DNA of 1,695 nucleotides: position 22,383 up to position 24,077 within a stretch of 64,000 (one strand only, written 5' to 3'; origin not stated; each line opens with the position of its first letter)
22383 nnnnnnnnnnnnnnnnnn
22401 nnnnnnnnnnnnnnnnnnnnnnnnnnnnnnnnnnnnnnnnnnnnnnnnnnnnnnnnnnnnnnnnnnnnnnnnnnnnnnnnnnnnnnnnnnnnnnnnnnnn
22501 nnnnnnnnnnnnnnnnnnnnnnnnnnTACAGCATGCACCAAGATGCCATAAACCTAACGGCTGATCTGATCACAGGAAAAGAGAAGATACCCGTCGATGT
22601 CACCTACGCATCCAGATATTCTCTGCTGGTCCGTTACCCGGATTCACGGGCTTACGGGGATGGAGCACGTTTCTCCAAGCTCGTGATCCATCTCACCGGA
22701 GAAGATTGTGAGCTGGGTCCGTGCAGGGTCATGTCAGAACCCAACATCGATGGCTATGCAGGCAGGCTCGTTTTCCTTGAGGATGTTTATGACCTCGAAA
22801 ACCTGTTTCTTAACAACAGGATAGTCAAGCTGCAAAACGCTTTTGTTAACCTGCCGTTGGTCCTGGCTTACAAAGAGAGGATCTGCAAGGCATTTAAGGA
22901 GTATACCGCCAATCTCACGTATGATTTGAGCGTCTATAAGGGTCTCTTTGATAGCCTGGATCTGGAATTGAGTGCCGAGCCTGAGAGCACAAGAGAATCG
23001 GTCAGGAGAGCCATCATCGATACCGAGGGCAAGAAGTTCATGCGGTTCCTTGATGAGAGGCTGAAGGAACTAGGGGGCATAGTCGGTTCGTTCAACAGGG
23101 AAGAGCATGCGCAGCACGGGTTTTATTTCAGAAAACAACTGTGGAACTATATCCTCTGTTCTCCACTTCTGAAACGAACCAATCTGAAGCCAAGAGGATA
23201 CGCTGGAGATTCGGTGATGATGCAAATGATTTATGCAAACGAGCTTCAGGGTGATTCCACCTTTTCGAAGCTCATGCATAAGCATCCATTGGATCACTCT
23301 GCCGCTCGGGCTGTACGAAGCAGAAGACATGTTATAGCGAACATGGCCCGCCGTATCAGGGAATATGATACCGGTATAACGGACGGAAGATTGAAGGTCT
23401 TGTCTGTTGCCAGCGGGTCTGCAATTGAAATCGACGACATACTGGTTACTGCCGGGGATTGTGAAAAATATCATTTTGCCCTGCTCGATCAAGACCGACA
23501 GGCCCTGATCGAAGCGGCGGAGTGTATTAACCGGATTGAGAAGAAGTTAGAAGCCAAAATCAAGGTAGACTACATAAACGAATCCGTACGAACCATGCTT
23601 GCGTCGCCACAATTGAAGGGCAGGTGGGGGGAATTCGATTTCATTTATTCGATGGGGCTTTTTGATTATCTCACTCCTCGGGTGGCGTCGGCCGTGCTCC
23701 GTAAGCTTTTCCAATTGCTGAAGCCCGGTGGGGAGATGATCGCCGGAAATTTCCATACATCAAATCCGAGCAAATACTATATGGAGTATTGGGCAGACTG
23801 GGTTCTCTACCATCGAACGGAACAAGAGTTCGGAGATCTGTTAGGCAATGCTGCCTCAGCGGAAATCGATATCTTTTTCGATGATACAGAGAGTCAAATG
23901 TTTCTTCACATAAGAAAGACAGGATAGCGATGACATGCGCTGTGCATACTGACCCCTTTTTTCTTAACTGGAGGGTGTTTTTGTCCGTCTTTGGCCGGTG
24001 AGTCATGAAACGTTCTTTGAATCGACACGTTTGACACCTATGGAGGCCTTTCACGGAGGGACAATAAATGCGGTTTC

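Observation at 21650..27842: SiaB/SiaC/SiaA-like partner-switch module wired to a SAM methyltransferase fusion instead of a diguanylate cyclase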

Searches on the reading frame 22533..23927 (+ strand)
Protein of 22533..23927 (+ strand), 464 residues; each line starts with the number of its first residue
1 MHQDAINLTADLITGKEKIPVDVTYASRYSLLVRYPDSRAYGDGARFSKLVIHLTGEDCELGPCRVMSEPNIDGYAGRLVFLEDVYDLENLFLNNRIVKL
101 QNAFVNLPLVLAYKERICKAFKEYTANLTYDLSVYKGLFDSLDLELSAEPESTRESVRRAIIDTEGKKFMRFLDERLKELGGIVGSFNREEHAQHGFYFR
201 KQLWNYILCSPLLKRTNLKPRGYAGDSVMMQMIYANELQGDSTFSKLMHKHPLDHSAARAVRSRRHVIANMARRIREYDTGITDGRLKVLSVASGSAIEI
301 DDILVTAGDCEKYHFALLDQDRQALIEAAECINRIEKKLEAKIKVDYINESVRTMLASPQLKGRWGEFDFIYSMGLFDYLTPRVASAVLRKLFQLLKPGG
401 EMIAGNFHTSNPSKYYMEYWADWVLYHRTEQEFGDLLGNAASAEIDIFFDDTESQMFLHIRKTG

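Call 3: search_protein_families(library=pfam, proteins=[window:22533-23927:+], max_evalue=0.01)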
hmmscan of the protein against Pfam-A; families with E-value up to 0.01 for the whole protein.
window:22533-23927:+ (464 aa): 3 families
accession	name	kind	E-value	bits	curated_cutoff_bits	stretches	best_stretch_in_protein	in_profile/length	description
PF13649.12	Methyltransf_25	-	4.4e-05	24.5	27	1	330-400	32-97/97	Methyltransferase domain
PF08242.18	Methyltransf_12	-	0.00013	23.1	30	1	311-401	19-97/98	Methyltransferase domain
PF08241.18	Methyltransf_11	-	0.0079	17.3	21.2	0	345-403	44-94/95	Methyltransferase domain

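Call 4: search_protein_families(library=ncbifam, proteins=[window:22533-23927:+], max_evalue=0.01)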
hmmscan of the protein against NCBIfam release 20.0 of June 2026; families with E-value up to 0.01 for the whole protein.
window:22533-23927:+ (464 aa): 0 families

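Call 5: find_homologous_proteins(query=window:22533-23927:+)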
Query window:22533-23927:+ (464 aa): 1694 proteins with E <= 0.001 among 8000 candidates; the best 120 are listed.
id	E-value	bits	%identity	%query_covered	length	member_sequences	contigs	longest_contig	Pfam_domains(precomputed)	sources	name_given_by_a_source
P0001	0.0e+0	1044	99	100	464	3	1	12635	-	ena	-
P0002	1.3e-297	1005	94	100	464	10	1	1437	-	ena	-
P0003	2.0e-287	971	91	100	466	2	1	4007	-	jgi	jgi:extracellular factor (EF) 3-hydroxypalmitic acid methyl ester biosynthesis protein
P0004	6.7e-284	960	90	100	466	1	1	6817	PF13649.13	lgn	-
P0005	1.3e-280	949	89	100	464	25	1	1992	-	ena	-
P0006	4.1e-261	884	83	100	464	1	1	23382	-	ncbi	ncbi:MAG: class I SAM-dependent methyltransferase [Thermodesulfobacteriota bacterium]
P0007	8.0e-237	804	76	100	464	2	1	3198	-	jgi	jgi:extracellular factor (EF) 3-hydroxypalmitic acid methyl ester biosynthesis protein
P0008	1.9e-226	770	72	100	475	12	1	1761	-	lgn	-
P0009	1.3e-220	751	70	100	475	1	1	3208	PF08242.19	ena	-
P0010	8.7e-218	742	70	100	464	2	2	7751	PF13649.13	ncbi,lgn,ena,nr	ncbi:MAG: class I SAM-dependent methyltransferase [Desulfobacteraceae bacterium]|nr:class I SAM-depe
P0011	6.9e-210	716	67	100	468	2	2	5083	PF13649.13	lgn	-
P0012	2.2e-199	681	64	100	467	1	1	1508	PF12147.15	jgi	jgi:extracellular factor (EF) 3-hydroxypalmitic acid methyl ester biosynthesis protein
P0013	1.4e-198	678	62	100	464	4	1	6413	-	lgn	-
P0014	1.9e-197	675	62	100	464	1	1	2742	-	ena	-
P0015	2.9e-197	674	63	100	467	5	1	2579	-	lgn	-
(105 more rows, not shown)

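Call 8: find_related_loci(query=window:22533-23927:+, collection=genome_contigs, flank=8000)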
Query window:22533-23927:+ (464 aa) in genome_contigs; peptide patterns used: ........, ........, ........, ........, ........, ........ (x = any residue, [..] = any of these).
37 stretches matched a pattern; 11 encode a relative of the query (tblastn E <= 1e-3); 11 distinct loci.
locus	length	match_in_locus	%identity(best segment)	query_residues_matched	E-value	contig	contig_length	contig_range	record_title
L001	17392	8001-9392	90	1-464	0e+0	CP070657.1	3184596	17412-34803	MAG: Deltaproteobacteria bacterium isolate bin80 chromosome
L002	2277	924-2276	71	1-451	0e+0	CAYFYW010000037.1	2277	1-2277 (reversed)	MAG TPA_asm: uncultured Nitrospirales bacterium isolate ERP108616_co1_63 genome assembly, contig: k119_1759419, whole ge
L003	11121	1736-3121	60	1-462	0e+0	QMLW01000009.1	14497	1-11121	MAG: Deltaproteobacteria bacterium isolate B25_G16 B25_Guay16_scaffold_02482, whole genome shotgun sequence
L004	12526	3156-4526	47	7-464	4e-137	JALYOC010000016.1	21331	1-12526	MAG: Myxococcota bacterium isolate MDV bin1 SD1454-56_k127_1460206, whole genome shotgun sequence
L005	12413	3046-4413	47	8-464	7e-137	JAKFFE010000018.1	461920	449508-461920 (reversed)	MAG: Myxococcaceae bacterium isolate LC092 contig-124_3, whole genome shotgun sequence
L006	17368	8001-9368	44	10-462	9e-130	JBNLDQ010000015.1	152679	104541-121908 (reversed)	MAG: Turneriellaceae bacterium isolate C1C2.bin.46.orig k141_2341468, whole genome shotgun sequence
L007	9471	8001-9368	42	6-462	1e-129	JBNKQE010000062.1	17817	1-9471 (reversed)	MAG: Leptospirales bacterium isolate G1.bin.23.strict NODE_62_length_17817_cov_4.245209, whole genome shotgun sequence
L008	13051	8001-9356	45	8-463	9e-129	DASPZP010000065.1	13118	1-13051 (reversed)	MAG TPA_asm: Anaeromyxobacteraceae bacterium isolate SMAG_U11622 k141_1820645, whole genome shotgun sequence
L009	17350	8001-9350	45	8-460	1e-124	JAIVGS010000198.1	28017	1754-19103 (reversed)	MAG: Myxococcales bacterium isolate MAG102 MTG102_236, whole genome shotgun sequence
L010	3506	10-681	46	238-463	5e-59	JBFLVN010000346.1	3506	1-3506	MAG: Bdellovibrionota bacterium isolate MAG007 MAG007_346, whole genome shotgun sequence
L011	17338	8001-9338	46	18-463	1e-125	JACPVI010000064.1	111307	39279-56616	MAG: Myxococcales bacterium isolate NC_groundwater_780_Ag_S2p5_69_11 JBCH_GD18_4_SO25_S179_scaffold_686853, whole genome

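Call 13: search_dna_similar(query=window:22533-23927:+, collection=plasmids, mode=protein, max_evalue=0.001, max_rows=30)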
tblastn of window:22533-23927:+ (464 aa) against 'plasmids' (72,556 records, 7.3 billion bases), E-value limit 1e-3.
Records with a match: 143; places in all: 143; records where one place covers at least 80% of the query: 0.
Best place of each record, by identity: <60% 143.
By first word of the organism name: Rhizobium 125; Sinorhizobium 4; Nitratireductor 2; Enterobacter 2; Paraburkholderia 1; Roseateles 1; Pantoea 1; Ciceribacter 1; Pararhizobium 1; Deinococcus 1; and 4 more.
By predicted mobility (MOB-suite, as given by PLSDB): non-mobilizable 76; conjugative 63; mobilizable 4.
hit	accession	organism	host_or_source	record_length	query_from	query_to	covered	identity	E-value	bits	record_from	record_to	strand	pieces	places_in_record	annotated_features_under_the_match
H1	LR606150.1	Rhizobium sp. Q54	paddy soil contaminated with arsenic ...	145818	200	457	56%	31.2%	2e-17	93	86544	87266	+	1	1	class I SAM-dependent methyltransferase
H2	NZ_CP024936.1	Paraburkholderia graminis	soil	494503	179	457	60%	28.6%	9e-20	100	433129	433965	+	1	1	class I SAM-dependent methyltransferase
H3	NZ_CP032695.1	Rhizobium jaguaris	Calliandra grandiflora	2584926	205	464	56%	29.0%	2e-16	90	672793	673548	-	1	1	none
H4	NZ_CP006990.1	Rhizobium etli bv. mimosae str. IE4771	Phaseolus vulgaris,whole organism,nodule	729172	205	463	56%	29.1%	2e-18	96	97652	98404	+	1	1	class I SAM-dependent methyltransferase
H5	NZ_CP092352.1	Rhizobium sp. C104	Cell culture,nodule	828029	205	447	52%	30.9%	6e-17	91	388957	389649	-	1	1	class I SAM-dependent methyltransferase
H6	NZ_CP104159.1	Rhizobium sp. CB3060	Leucaena leucocephala,cell culture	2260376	205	463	56%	28.9%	2e-15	87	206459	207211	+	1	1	record has no annotation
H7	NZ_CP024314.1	Rhizobium sp. NXC24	Phaseolus vulgaris,cell culture,plant ...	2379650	205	463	56%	28.9%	2e-15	87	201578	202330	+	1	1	record has no annotation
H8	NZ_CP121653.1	Rhizobium sp. CB3171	Calliandra calothyrsus,cell culture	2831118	205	463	56%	28.9%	2e-15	87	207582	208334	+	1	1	record has no annotation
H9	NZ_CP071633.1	Rhizobium sp. NZLR1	lentil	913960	205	462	56%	28.9%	2e-16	90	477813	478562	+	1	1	class I SAM-dependent methyltransferase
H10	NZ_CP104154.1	Rhizobium sophoriradicis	Phaseolus vulgaris,cell culture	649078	205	463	56%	28.7%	9e-18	94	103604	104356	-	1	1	class I SAM-dependent methyltransferase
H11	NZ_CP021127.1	Rhizobium sp. Kim5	Phaseolus vulgaris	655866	205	463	56%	28.7%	9e-18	94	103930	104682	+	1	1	class I SAM-dependent methyltransferase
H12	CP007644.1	Rhizobium etli bv. phaseoli str. IE4803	Phaseolus vulgaris,whole organism,nodule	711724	205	463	56%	28.7%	9e-18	94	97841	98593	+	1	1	SAM-dependent methyltransferase protein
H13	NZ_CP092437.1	Rhizobium sp. K102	Phaseolus vulgaris,Cell culture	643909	205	462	56%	28.6%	5e-17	92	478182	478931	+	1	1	class I SAM-dependent methyltransferase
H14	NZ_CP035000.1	Rhizobium acidisoli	Phaseolus vulgaris,root nodule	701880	205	462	56%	28.6%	8e-17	91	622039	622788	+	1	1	class I SAM-dependent methyltransferase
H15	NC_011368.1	Rhizobium leguminosarum bv. trifolii WSM2304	-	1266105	205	462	56%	28.6%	1e-16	91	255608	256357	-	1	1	record has no annotation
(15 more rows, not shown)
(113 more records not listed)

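Call 17: search_protein_representatives(protein=window:22533-23927:+)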
Query: 464 residues. Proteins with E-value up to 0.001 (for the whole library): 4334; up to 1e-10: 2743; up to 1e-30: 357. The best 150 are listed.
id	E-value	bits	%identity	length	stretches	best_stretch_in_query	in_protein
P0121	1.4e-144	498.7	63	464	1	111-462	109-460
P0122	1.3e-141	488.9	50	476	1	9-462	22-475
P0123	1.5e-139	482.1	49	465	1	9-462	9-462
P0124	2.9e-133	461.4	48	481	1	8-463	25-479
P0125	3.6e-128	444.6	47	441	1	29-463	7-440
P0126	1.2e-123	429.8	43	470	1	18-462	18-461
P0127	1.7e-120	419.3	44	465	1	14-462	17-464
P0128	7.5e-120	417.2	44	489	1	9-463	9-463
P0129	1.0e-118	413.4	45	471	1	21-462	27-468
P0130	5.2e-118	411.1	44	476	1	20-462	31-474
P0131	6.6e-118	410.8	45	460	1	14-462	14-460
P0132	6.8e-118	410.8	44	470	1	14-461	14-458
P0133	1.6e-116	406.2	46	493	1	18-463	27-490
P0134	4.7e-114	398.1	45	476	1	14-462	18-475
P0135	1.2e-113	396.8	51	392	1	108-461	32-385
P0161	9.8e-61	222.4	33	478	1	79-464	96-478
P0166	1.5e-58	215.2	33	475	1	47-460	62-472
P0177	8.6e-52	192.9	31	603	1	73-461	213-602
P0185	6.8e-47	176.7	32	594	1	115-460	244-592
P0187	1.8e-46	175.4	33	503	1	117-461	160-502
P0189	5.8e-46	173.7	34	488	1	86-439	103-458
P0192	9.0e-45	169.8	30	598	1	74-460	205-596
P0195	1.3e-44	169.2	35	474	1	112-462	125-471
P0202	3.3e-42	161.3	28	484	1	71-463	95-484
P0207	1.8e-41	158.9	35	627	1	159-437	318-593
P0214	1.7e-40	155.7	29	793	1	81-462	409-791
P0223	1.3e-39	152.7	30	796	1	72-462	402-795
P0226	2.0e-39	152.2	30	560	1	116-462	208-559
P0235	6.0e-39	150.6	31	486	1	117-462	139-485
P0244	2.4e-38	148.6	27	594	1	46-462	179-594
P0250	4.6e-38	147.6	28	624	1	27-439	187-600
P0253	8.0e-38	146.9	34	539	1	195-462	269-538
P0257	1.6e-37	145.9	28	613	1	84-438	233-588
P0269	2.7e-37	145.1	28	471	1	68-460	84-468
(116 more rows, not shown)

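Call 18: search_protein_families(library=pfam, proteins=[P0177, P0185, P0187, P0214, P0223, P0207, P0195, P0250, P0253, P0226], max_evalue=0.001)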
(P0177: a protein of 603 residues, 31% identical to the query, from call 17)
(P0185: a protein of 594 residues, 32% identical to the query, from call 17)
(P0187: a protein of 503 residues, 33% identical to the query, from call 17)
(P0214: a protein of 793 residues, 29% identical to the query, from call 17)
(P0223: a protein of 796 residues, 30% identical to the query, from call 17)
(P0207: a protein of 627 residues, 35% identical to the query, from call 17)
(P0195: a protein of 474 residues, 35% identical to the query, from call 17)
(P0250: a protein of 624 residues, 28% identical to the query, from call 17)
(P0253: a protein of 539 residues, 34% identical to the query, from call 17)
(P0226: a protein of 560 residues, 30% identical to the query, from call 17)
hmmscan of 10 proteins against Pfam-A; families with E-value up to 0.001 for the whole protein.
P0177 (603 aa): 2 families
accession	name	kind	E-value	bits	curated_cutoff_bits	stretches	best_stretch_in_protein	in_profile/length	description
PF07238.19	PilZ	-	7.1e-05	23.5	22.5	0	39-111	19-85/102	PilZ domain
PF13847.12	Methyltransf_31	-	0.00012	22.2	27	1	425-549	4-115/145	Methyltransferase domain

P0185 (594 aa): 2 families
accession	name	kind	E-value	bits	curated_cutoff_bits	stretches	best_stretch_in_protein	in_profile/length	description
PF07238.19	PilZ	-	0.00016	22.4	22.5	0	4-99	1-85/102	PilZ domain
PF08242.18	Methyltransf_12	-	0.00046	21.3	30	0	422-533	2-98/98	Methyltransferase domain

P0187 (503 aa): 4 families
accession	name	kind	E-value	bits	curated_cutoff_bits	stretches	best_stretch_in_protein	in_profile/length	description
PF13847.12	Methyltransf_31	-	5.9e-06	26.5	27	1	327-447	5-113/145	Methyltransferase domain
PF08242.18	Methyltransf_12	-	6.2e-05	24.1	30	1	332-441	3-98/98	Methyltransferase domain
PF07238.19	PilZ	-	7.1e-05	23.5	22.5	1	56-130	18-88/102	PilZ domain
PF13649.12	Methyltransf_25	-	0.00055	21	27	0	330-439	2-97/97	Methyltransferase domain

P0214 (793 aa): 2 families
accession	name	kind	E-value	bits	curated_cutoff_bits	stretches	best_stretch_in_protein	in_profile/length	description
PF07238.19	PilZ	-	1.2e-13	51.7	22.5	1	45-137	1-90/102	PilZ domain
PF08242.18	Methyltransf_12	-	0.00025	22.2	30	0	621-730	3-98/98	Methyltransferase domain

P0223 (796 aa): 1 family
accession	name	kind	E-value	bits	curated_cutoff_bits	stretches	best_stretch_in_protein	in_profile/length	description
PF07238.19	PilZ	-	2.6e-23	82.7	22.5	1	45-141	1-94/102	PilZ domain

P0207 (627 aa): 4 families
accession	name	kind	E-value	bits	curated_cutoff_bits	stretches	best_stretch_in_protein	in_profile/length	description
PF07238.19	PilZ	-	1.9e-08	35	22.5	1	23-127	3-100/102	PilZ domain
PF13649.12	Methyltransf_25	-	2.1e-05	25.6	27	1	446-556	1-97/97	Methyltransferase domain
PF08242.18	Methyltransf_12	-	3.8e-05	24.8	30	1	448-558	2-98/98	Methyltransferase domain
PF12147.14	Methyltransf_20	-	0.0002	21.1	21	1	389-456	79-147/309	Putative methyltransferase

P0195 (474 aa): 1 family
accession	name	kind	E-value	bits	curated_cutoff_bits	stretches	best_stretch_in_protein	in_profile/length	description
PF07238.19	PilZ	-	0.00053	20.7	22.5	0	29-102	17-89/102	PilZ domain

P0250 (624 aa): 2 families
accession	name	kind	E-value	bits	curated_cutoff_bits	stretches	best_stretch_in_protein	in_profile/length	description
PF01739.24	CheR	-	5.2e-05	23.2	27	0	432-567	17-175/195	CheR methyltransferase, SAM binding domain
PF08242.18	Methyltransf_12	-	0.00083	20.5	30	0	449-563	2-98/98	Methyltransferase domain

P0253 (539 aa): 0 families

P0226 (560 aa): 2 families
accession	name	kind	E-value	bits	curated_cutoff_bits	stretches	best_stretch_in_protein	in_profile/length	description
PF08242.18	Methyltransf_12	-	4.6e-06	27.7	30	1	385-495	3-96/98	Methyltransferase domain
PF07238.19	PilZ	-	0.00011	23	22.5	1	81-131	5-45/102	PilZ domain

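Call 32: predict_structure(alignment_id=A1)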
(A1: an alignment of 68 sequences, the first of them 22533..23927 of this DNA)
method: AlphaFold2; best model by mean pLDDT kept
length: 464 residues; sequences in the alignment: 68
mean_pLDDT: 93.1   pTM: 0.83
mean pLDDT of the five models: 93.1, 92.7, 91.2, 90.3, 89.9
residues with pLDDT >= 90: 387; 70-90: 64; 50-70: 10; < 50: 3
segments of 3 or more residues with pLDDT < 50: 1-3
pLDDT, mean of each block of 10 residues (from residue 1): 67 92 92 83 91 87 91 86 92 89 87 92 98 98 97 96 98 98 96 96 98 97 91 96 98 97 95 86 82 95 96 96 96 98 97 90 93 96 96 94 97 97 97 91 91 96 90
secondary structure, 60 per line:
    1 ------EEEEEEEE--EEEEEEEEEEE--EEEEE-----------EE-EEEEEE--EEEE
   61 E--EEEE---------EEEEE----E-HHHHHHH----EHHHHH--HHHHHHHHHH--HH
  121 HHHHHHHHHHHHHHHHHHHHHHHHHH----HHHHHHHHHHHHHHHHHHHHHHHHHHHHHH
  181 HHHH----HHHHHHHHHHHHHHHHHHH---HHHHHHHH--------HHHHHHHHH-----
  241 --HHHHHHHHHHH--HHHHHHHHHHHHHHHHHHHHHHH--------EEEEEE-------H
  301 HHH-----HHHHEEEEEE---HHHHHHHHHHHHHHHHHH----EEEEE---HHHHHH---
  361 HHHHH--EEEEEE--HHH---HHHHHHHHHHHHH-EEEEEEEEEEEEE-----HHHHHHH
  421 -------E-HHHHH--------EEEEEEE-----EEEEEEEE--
elements in order: E7-14 E17-27 E30-34 E49-54 E57-61 E64-67 E77-81 H88-94 H100-104 H107-116 H119-146 H151-184 H189-207 H211-218 H227-235 H243-253 H256-278 E287-292 H300-303 H309-312 E313-318 H322-339 E344-348 H352-357 H361-365 E368-373 H382-394 E396-408 H414-420 H430-434 E443-449 E455-462

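Call 35: fold_search(model_id=the predicted structure, library=pdb)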
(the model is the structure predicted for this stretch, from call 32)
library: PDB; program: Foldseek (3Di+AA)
matches with E <= 10: 1807; with E <= 0.001: 988
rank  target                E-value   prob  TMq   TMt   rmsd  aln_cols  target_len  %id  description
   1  3ocj                  1.5e-10  1.00  0.41  0.61   3.7       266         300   15  The crystal structure of a possilbe exported protein from Bordetella parapertussis (released 2010-10-06)
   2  3dtn_A                4.9e-10  1.00  0.32  0.63   4.6       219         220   13  Crystal structure of putative Methyltransferase-MM_2633 from Methanosarcina mazei . (released 2008-09-09)
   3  8rxg                  1.3e-09  1.00  0.35  0.46  17.1       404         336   13  Crystal structure of alpha-keto C-methyl transferase SgvM bound to SAM (released 2024-07-24)
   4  4qvg_A                1.5e-09  1.00  0.33  0.42  13.7       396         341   12  Crystal structure of S-adenosylmethionine-dependent methyltransferase SibL in its apo form (released 2015-05-27)
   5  8ftv                  2.3e-09  1.00  0.35  0.47  13.7       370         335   13  SgvM methyltransferase triple variant (M144V/F329V/T331A) with SAH and 2-oxo-4-phenylbutanoic acid (released 2023-11-01)
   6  4kdc                  2.5e-09  1.00  0.31  0.60   5.7       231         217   18  Crystal Structure of UBIG (released 2014-04-30)
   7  8fts                  3.4e-09  1.00  0.35  0.47  13.7       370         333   14  SgvM methyltransferase with SAH and alpha-ketoleucine (released 2023-11-01)
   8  8zn0_A                3.4e-09  1.00  0.30  0.38  18.0       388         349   14  The Crystal Structure of an Atypical N-methyltransferasea PaOMT9 in P. amurense (released 2025-05-28)
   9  8rxf                  4.0e-09  1.00  0.33  0.44  17.3       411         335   13  Crystal structure of S-SAD phased alpha-keto C-methyl transferase SgvM bound to ketoleucine (released 2024-07-03)
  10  6d6y                  4.0e-09  1.00  0.37  0.34  24.9       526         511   13  AprA Methyltransferase 2 - GNAT didomain in complex with SAH (released 2018-05-09)
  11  4pgh_B                6.3e-09  1.00  0.28  0.35   6.9       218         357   12  Caffeic acid O-methyltransferase from Sorghum bicolor (released 2014-07-02)
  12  8ftr                  6.3e-09  1.00  0.35  0.47  12.9       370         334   13  SgvM methyltransferase with MTA and alpha-ketoleucine (released 2023-11-01)
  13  8rpr                  6.3e-09  1.00  0.35  0.46  13.3       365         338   14  Crystal Structure of SgvM methyltransferase in complex with alpha-ketoleucine and Zn2+ ion (released 2024-07-24)
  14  1fp1                  6.7e-09  1.00  0.30  0.39   8.6       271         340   14  CRYSTAL STRUCTURE ANALYSIS OF CHALCONE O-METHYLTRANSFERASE (released 2001-03-07)
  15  8bgz_A                7.1e-09  1.00  0.29  0.39  13.2       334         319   13  O-Methyltransferase Plu4890 (mutant H229N) in complex with SAH and AQ-256 (released 2023-03-08)
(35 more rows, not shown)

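Call 37: get_annotated_region(hit=H2, flank=6000)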
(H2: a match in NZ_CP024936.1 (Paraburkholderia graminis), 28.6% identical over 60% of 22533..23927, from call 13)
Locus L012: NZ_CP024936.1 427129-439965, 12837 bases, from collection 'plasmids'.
description: Paraburkholderia graminis strain PHS1 plasmid pPHS1_P, complete sequence
organism: Paraburkholderia graminis (NCBI taxid 60548)
taxonomy: Bacteria; Pseudomonadota; Betaproteobacteria; Burkholderiales; Burkholderiaceae; Paraburkholderia; Paraburkholderia graminis
host: -; source: soil; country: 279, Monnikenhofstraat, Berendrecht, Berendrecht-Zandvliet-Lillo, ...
typing (MOB-suite, as given by PLSDB): conjugative; relaxase MOBP; mating-pair formation MPF_F
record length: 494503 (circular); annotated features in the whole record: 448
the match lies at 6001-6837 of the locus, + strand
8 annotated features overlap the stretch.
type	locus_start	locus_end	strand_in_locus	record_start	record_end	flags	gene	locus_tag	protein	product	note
CDS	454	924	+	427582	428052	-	-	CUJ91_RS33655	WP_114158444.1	ribonuclease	-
CDS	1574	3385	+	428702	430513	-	-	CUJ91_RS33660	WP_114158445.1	chloride channel protein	GO:0006821 - chloride transport [Evidence IEA]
CDS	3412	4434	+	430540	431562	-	-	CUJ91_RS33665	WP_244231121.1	cyclopropane-fatty-acyl-phospholipid synthase family protein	-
CDS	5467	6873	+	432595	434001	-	-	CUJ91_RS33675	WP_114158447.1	class I SAM-dependent methyltransferase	-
CDS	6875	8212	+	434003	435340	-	-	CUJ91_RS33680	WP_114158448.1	ATP-binding protein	-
CDS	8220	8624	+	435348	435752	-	-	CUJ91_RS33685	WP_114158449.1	response regulator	GO:0000160 - phosphorelay signal transduction system [Evidence IEA]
CDS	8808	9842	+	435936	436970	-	-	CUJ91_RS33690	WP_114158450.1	response regulator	GO:0000160 - phosphorelay signal transduction system [Evidence IEA]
CDS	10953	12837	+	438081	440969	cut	-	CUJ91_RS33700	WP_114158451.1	sugar ABC transporter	-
